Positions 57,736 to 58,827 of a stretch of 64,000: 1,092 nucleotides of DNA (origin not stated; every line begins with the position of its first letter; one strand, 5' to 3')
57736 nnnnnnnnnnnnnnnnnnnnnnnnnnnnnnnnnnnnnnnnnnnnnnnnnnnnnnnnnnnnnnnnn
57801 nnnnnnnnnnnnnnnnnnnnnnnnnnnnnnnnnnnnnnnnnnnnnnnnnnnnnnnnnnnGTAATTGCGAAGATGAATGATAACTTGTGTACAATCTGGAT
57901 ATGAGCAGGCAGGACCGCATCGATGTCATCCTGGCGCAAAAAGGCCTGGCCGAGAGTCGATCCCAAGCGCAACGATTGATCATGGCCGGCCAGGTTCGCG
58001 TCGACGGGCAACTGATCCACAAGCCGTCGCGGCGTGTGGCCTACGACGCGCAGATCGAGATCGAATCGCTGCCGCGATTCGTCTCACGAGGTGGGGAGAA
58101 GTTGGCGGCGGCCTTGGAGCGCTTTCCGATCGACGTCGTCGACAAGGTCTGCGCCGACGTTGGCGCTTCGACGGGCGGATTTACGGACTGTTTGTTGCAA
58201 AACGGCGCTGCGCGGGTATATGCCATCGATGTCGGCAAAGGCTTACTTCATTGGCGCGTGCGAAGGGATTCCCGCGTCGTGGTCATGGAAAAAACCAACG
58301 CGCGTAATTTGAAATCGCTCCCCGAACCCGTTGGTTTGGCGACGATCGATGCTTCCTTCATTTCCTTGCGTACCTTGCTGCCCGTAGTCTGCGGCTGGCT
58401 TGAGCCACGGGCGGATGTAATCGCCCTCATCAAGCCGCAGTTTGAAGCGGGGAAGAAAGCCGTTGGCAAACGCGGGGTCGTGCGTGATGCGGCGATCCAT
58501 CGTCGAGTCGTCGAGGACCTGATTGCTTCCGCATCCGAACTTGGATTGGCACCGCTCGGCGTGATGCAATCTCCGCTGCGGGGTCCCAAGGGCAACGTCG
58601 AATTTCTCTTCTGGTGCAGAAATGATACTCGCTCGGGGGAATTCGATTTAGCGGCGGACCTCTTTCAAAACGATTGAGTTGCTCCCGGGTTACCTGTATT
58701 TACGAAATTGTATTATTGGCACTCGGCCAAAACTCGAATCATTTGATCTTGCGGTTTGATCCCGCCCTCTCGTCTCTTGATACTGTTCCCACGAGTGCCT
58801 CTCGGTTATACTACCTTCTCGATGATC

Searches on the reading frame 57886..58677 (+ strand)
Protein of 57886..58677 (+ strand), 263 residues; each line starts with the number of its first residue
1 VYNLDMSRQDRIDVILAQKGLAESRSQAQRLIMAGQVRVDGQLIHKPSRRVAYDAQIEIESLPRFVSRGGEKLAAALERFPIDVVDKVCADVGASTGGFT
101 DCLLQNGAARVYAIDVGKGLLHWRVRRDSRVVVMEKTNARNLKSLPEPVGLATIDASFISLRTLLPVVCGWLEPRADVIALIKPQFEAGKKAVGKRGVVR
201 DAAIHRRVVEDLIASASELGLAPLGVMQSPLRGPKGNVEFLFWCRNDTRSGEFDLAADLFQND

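Call 65: search_protein_families(library=pfam, proteins=[window:57886-58677:+], max_evalue=0.0001)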
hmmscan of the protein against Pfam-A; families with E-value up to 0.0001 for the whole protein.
window:57886-58677:+ (263 aa): 2 families
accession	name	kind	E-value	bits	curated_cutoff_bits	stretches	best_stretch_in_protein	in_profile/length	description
PF01728.25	FtsJ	-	2.5e-39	135.5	24.1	1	65-243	1-178/181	FtsJ-like methyltransferase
PF01479.30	S4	-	2.1e-14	53.4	22.8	1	11-51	2-42/48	S4 domain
